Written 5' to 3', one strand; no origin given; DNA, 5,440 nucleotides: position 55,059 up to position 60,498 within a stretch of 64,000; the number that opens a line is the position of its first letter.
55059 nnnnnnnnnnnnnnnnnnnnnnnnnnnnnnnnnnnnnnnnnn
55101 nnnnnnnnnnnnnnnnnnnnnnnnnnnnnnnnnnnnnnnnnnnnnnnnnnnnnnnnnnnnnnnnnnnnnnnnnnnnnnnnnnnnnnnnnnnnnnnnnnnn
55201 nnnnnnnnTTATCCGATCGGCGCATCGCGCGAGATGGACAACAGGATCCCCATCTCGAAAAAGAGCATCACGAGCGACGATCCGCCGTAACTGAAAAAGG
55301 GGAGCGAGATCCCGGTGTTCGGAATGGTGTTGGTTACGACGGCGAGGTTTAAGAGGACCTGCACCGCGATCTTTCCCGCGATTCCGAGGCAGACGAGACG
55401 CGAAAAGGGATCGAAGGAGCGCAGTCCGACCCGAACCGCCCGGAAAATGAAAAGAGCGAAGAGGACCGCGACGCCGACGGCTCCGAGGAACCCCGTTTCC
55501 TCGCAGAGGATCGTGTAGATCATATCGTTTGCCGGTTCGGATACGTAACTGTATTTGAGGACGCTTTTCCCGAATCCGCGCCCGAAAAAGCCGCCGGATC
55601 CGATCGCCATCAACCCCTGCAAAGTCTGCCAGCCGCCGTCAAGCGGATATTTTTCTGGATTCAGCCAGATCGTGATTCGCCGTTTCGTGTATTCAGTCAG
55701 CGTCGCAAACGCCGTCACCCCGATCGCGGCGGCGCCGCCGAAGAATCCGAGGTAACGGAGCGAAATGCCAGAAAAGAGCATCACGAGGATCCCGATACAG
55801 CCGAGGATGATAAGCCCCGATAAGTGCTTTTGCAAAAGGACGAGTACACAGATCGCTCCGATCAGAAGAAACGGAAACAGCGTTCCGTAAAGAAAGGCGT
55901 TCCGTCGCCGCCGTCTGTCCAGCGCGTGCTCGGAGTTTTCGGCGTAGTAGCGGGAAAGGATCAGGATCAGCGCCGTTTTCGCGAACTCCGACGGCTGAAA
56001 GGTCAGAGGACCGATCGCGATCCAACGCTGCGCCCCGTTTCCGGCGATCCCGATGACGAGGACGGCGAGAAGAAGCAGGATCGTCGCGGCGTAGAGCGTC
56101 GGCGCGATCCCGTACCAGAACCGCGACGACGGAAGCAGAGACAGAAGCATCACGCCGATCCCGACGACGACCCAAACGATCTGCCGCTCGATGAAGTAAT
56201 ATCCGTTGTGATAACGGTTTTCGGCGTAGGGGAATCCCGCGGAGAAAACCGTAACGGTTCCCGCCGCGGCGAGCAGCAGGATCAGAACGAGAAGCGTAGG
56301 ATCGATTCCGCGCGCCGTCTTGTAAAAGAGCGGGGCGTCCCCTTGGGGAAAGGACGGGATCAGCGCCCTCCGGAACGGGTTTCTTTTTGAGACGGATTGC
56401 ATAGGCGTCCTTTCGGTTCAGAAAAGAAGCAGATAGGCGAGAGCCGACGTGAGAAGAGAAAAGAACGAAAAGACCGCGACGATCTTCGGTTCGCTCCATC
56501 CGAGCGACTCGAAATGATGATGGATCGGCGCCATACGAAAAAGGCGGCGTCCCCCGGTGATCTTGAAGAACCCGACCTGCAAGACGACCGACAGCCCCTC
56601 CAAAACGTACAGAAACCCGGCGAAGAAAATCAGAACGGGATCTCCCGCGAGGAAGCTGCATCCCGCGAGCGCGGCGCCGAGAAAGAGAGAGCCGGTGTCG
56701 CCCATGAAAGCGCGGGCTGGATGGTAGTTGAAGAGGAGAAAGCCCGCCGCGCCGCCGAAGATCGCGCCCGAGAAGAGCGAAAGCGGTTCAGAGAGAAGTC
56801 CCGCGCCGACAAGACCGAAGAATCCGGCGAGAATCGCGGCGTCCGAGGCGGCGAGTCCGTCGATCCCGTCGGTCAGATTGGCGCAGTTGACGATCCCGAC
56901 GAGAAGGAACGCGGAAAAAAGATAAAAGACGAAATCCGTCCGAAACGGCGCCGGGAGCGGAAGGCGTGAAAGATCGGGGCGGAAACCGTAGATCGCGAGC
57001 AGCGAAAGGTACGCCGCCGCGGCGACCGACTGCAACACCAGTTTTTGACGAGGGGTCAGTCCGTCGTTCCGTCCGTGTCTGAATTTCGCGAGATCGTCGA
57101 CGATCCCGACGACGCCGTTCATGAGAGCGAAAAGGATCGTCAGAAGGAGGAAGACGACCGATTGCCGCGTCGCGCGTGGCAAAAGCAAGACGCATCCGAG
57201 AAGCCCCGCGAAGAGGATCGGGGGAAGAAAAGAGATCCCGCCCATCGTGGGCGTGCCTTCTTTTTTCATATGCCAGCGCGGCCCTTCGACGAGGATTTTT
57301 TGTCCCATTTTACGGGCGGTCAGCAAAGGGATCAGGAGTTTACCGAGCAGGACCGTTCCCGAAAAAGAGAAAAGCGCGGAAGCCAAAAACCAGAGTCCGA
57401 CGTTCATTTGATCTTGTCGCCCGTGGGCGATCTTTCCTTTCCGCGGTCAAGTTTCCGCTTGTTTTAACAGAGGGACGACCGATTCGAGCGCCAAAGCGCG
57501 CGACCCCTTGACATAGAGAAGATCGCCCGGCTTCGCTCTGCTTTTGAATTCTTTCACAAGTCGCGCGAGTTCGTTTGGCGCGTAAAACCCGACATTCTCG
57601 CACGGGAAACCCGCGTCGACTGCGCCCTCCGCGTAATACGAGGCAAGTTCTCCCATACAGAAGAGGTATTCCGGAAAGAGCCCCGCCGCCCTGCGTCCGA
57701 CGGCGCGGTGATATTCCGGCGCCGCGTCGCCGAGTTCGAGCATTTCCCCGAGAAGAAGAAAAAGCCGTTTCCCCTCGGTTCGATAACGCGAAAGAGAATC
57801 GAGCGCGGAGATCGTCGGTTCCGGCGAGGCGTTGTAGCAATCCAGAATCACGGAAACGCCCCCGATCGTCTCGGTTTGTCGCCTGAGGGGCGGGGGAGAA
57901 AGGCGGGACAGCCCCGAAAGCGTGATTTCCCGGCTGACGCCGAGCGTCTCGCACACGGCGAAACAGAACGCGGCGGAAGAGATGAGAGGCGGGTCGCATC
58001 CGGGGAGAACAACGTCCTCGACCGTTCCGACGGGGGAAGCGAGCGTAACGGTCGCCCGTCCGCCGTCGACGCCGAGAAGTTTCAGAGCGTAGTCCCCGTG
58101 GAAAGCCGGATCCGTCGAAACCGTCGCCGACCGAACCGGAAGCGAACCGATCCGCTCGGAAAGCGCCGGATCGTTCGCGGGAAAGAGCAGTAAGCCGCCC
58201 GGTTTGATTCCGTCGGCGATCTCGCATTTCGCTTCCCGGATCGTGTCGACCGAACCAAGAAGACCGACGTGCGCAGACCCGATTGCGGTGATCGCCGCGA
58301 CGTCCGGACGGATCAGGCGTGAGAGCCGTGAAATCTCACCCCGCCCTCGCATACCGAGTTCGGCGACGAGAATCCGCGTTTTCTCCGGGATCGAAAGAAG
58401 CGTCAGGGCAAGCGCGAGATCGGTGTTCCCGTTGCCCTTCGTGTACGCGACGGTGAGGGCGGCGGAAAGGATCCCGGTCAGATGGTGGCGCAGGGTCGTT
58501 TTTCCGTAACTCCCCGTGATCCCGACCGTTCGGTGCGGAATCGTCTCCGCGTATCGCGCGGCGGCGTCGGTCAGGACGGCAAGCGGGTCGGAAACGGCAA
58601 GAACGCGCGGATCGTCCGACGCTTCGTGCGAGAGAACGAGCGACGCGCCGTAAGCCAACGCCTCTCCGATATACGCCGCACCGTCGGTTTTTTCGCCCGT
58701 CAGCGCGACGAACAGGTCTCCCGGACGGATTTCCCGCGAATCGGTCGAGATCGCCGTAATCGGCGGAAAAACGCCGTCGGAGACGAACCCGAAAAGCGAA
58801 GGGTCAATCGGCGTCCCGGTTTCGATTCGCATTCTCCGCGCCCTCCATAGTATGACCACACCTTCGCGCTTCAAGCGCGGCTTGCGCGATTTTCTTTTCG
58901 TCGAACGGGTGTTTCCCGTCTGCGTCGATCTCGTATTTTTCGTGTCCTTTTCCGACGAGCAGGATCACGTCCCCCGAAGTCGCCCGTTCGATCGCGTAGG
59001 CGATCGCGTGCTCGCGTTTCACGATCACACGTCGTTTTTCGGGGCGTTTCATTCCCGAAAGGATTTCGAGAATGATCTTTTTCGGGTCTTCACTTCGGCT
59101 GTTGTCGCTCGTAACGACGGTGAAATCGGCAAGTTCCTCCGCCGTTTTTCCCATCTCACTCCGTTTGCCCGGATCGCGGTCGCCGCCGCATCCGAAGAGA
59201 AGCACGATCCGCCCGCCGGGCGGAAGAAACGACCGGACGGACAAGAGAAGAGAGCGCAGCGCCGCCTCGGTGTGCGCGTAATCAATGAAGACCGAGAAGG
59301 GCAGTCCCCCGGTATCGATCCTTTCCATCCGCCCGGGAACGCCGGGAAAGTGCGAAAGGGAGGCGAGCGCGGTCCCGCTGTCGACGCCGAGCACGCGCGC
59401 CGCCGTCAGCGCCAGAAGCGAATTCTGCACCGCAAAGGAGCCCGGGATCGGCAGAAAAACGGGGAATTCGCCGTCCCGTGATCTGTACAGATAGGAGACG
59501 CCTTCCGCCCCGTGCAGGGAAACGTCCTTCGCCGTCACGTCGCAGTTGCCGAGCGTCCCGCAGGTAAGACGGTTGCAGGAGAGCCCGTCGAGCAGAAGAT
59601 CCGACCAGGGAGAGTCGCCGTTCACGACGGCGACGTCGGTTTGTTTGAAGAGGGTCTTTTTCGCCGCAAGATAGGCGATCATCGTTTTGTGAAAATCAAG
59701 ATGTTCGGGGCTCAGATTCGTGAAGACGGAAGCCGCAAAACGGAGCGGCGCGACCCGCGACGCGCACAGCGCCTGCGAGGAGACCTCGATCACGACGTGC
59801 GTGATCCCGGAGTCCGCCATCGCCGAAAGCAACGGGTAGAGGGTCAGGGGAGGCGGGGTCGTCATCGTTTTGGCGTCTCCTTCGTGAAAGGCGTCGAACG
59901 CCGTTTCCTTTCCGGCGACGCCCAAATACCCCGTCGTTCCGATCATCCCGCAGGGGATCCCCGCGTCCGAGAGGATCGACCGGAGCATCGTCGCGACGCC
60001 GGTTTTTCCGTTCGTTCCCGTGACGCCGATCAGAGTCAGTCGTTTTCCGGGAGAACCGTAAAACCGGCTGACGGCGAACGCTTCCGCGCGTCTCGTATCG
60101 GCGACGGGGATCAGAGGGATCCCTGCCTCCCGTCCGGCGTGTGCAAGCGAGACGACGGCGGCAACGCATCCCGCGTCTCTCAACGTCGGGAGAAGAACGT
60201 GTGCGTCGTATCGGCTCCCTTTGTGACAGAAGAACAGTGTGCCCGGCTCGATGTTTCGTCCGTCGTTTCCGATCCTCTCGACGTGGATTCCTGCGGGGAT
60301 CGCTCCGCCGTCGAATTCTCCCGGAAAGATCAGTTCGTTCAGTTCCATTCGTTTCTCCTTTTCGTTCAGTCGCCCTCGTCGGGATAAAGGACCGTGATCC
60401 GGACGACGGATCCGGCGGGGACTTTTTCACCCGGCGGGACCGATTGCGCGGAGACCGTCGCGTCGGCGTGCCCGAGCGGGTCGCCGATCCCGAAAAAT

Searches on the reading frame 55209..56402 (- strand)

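Call 71: search_protein_families(library=pfam, proteins=[window:55209-56402:-], max_evalue=0.00001)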
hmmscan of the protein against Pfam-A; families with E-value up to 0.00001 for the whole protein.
window:55209-56402:- (397 aa): 1 family
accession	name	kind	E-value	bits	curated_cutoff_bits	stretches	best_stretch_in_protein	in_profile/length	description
PF01098.24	FTSW_RODA_SPOVE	-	7.2e-93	311.8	26.4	1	38-393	4-353/356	Cell cycle protein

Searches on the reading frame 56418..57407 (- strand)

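Call 71: search_protein_families(library=pfam, proteins=[window:56418-57407:-], max_evalue=0.00001)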
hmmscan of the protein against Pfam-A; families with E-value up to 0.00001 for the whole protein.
window:56418-57407:- (329 aa): 1 family
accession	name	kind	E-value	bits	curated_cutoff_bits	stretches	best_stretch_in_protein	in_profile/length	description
PF00953.26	Glycos_transf_4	-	1.1e-30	107.2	27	1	89-252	3-157/160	Glycosyl transferase family 4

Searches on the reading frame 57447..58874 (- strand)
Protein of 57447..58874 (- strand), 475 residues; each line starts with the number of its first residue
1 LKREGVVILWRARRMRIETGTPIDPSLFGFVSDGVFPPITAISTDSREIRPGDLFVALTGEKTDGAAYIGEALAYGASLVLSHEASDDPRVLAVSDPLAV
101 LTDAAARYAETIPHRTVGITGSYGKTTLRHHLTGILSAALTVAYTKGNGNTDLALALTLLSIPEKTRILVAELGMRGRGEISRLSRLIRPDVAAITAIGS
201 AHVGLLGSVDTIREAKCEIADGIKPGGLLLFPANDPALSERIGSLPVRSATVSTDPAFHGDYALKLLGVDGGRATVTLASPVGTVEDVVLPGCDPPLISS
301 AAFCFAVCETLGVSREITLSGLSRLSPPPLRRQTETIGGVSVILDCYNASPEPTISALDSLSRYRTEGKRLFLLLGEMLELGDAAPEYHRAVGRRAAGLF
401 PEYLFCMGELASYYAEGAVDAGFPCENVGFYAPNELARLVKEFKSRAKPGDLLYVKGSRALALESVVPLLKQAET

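Call 71: search_protein_families(library=pfam, proteins=[window:57447-58874:-], max_evalue=0.00001)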
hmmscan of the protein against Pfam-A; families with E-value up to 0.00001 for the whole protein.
window:57447-58874:- (475 aa): 3 families
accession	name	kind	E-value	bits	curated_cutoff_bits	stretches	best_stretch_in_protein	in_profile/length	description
PF08245.18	Mur_ligase_M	-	8e-25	88.4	24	1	119-254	1-147/200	Mur ligase middle domain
PF02875.26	Mur_ligase_C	-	5.7e-12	47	28.4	1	336-459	8-127/127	Mur ligase, glutamate ligase domain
PF01225.30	Mur_ligase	-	5.8e-09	36.7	21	1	39-101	2-80/95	Mur ligase family, catalytic domain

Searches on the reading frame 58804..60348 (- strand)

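Call 71: search_protein_families(library=pfam, proteins=[window:58804-60348:-], max_evalue=0.00001)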
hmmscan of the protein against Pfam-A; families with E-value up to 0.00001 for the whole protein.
window:58804-60348:- (514 aa): 2 families
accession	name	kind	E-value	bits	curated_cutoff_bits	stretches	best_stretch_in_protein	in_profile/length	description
PF08245.18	Mur_ligase_M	-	8.2e-41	140.6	24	1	109-317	1-200/200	Mur ligase middle domain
PF02875.26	Mur_ligase_C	-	4.5e-29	102.3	28.4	1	339-468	1-127/127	Mur ligase, glutamate ligase domain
